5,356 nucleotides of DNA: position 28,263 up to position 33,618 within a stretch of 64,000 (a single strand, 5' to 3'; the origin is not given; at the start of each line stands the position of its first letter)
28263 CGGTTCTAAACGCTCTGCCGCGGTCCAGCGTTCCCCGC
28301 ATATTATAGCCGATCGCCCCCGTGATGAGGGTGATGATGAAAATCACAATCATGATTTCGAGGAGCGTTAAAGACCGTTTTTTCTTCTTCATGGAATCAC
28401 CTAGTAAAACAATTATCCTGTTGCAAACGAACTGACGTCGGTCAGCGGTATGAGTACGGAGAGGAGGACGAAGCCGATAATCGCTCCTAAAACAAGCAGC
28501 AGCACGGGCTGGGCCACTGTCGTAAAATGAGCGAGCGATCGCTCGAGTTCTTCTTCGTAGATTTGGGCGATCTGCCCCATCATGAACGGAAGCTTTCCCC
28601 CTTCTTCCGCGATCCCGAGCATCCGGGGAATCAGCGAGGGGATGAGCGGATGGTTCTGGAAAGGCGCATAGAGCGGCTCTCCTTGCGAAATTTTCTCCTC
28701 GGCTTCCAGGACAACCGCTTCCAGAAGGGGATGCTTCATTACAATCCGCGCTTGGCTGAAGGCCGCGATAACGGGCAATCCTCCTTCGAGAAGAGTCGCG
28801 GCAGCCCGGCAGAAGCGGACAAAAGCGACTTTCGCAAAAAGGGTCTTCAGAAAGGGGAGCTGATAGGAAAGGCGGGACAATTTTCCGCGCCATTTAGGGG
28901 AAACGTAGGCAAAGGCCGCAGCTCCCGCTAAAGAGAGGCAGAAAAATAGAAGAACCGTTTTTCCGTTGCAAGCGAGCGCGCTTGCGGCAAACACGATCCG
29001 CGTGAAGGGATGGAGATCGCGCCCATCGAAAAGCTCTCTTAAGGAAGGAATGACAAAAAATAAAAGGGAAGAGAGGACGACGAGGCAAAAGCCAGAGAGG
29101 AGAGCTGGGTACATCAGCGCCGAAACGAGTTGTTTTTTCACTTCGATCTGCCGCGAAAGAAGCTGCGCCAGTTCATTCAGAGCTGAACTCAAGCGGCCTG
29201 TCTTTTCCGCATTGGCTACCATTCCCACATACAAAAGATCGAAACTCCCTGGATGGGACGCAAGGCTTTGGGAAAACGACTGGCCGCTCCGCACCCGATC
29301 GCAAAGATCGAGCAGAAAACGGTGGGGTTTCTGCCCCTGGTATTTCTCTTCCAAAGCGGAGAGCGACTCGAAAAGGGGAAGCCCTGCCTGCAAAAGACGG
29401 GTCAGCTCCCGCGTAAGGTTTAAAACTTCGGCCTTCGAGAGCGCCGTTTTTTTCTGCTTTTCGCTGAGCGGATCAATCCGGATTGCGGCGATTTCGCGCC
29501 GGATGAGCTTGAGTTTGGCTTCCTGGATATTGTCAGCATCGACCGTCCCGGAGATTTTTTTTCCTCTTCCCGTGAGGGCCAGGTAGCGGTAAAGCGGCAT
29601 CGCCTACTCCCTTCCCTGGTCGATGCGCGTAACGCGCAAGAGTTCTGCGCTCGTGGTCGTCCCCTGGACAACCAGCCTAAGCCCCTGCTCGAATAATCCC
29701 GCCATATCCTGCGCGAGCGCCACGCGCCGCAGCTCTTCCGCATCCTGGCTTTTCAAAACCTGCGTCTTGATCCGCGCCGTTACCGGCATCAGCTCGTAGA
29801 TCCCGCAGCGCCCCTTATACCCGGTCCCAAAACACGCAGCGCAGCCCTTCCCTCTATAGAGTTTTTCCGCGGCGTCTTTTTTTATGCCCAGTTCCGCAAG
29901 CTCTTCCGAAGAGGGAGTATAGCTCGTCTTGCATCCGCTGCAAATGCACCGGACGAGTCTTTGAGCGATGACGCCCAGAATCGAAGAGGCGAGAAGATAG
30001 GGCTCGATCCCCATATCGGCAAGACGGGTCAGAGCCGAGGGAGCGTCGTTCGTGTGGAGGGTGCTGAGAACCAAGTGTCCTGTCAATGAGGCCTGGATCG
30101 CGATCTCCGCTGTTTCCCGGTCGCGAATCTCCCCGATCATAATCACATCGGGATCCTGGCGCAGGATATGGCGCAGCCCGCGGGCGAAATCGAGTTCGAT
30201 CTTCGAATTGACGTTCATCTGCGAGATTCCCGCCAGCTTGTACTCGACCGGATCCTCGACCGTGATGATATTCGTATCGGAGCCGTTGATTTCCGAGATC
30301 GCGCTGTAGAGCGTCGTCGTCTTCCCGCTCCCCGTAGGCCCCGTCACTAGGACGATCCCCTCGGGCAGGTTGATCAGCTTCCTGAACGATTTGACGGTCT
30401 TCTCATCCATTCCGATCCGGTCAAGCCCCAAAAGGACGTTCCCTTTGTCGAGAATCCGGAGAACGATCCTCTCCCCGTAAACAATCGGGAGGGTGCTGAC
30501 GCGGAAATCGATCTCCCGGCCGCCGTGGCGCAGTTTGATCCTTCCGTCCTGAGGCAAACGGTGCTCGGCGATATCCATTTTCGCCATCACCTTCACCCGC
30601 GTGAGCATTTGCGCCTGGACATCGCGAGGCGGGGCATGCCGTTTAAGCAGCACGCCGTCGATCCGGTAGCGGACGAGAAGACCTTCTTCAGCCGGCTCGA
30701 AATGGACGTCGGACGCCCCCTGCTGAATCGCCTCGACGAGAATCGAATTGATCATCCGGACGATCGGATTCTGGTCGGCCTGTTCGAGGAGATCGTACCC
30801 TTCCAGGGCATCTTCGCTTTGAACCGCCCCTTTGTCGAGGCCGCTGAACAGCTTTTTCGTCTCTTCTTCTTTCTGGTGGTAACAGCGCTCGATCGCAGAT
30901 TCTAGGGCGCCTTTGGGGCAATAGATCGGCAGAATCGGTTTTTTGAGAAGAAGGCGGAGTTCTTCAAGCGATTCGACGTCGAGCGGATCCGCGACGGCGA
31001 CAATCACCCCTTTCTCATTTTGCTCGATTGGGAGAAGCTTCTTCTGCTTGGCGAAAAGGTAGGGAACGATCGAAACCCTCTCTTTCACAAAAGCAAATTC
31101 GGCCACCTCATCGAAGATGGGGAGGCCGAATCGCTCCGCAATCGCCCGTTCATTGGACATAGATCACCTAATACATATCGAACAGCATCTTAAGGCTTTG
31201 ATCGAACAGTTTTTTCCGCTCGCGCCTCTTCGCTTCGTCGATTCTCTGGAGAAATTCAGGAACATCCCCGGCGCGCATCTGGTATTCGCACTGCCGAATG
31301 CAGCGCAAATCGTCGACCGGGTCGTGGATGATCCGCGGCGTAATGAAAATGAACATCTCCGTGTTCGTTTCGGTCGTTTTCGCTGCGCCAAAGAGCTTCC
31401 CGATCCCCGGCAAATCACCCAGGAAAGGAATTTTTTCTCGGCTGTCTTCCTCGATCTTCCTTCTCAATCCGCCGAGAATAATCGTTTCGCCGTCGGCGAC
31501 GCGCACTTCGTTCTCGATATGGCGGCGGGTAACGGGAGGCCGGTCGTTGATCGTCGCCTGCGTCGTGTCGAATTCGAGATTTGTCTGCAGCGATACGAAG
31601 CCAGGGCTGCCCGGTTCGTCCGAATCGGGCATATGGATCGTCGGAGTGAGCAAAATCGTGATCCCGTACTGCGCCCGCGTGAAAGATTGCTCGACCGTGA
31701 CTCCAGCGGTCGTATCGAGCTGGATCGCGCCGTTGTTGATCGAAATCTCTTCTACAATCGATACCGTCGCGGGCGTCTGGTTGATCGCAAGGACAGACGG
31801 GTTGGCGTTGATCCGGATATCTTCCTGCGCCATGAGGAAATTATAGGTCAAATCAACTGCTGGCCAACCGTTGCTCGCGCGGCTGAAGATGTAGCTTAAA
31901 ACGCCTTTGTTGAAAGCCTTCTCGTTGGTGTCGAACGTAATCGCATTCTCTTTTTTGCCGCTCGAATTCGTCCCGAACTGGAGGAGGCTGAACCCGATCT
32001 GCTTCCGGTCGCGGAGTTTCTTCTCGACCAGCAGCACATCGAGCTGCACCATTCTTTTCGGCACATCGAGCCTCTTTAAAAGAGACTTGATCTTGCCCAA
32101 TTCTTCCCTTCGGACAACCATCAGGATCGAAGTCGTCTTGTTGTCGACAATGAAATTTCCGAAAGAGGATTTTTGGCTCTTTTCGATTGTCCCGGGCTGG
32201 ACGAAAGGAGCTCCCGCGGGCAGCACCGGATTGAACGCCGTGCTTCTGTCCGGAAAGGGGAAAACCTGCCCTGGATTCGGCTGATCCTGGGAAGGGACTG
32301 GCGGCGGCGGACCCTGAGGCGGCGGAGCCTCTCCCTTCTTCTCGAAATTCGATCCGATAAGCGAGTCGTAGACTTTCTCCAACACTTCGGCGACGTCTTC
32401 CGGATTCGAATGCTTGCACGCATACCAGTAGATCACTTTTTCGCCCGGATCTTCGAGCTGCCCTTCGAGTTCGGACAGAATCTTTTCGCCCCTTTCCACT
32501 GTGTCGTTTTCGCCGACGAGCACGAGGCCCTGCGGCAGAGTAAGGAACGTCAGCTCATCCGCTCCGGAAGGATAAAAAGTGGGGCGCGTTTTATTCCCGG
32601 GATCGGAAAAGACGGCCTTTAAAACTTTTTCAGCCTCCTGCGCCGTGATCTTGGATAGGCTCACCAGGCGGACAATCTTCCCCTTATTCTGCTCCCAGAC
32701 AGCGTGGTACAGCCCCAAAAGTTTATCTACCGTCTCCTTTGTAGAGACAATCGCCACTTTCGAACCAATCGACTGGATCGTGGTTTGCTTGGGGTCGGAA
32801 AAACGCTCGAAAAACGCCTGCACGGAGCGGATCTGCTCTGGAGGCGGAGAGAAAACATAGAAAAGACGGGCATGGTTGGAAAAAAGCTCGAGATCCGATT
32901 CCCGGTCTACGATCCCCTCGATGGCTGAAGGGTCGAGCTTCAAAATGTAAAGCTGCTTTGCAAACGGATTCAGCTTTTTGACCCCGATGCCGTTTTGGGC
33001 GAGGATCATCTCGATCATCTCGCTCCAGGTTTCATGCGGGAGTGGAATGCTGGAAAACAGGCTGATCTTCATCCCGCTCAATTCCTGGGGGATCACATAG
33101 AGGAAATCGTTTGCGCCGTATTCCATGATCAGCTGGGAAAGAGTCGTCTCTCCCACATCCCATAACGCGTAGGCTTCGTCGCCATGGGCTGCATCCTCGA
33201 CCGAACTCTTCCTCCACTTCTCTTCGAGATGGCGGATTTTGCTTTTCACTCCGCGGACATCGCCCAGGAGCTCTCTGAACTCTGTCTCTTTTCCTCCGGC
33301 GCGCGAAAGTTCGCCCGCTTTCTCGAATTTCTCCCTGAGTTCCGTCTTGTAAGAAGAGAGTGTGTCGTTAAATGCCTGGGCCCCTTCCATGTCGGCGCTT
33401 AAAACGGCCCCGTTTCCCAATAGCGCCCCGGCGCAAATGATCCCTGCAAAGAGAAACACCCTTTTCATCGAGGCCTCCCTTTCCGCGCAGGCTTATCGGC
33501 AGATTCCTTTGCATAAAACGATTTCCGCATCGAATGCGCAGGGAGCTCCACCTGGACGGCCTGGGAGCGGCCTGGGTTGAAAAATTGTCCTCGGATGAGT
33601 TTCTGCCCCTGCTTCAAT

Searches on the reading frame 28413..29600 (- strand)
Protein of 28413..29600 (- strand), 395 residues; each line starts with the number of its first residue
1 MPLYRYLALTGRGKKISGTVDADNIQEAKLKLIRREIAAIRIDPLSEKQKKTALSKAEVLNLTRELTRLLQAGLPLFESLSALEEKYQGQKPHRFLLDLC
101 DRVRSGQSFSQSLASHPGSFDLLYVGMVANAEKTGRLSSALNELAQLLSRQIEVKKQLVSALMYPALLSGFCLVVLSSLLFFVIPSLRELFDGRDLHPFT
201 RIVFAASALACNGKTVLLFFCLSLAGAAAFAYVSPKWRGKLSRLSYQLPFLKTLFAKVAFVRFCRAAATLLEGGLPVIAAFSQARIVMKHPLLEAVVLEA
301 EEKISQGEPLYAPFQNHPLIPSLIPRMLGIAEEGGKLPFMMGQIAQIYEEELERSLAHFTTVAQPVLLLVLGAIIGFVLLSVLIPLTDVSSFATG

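Call 33: search_protein_families(library=pfam, proteins=[window:28413-29600:-], max_evalue=0.0001)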
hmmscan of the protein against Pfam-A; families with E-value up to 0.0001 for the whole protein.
window:28413-29600:- (395 aa): 1 family
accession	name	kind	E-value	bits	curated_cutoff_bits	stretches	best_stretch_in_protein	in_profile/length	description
PF00482.28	T2SSF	-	6.1e-47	159.1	25.2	2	63-185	2-125/125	Type II secretion system (T2SS), protein F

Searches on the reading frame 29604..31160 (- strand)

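Call 33: search_protein_families(library=pfam, proteins=[window:29604-31160:-], max_evalue=0.0001)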
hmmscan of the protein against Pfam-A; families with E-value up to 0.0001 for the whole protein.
window:29604-31160:- (518 aa): 3 families
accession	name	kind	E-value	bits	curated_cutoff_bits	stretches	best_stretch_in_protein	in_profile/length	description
PF00437.27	T2SSE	-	6.4e-141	469.7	24.9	1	126-509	1-370/370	Type II/IV secretion system protein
PF05157.20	MshEN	-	6e-14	52.2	23.1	1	26-99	15-89/90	MshEN domain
PF25199.1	nSTAND_NTPase5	-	2.7e-05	24.5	34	1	253-307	26-82/145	Novel STAND NTPase 5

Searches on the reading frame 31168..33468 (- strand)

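Call 33: search_protein_families(library=pfam, proteins=[window:31168-33468:-], max_evalue=0.0001)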
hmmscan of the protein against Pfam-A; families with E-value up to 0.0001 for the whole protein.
window:31168-33468:- (766 aa): 2 families
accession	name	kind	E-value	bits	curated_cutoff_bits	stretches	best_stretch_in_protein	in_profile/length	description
PF00263.26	Secretin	-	2e-33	115.8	27.5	1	545-714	2-168/169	Bacterial type II and III secretion system protein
PF03958.22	Secretin_N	-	6e-09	36.4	28.2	1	352-472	7-68/69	Bacterial type II/III secretion system short domain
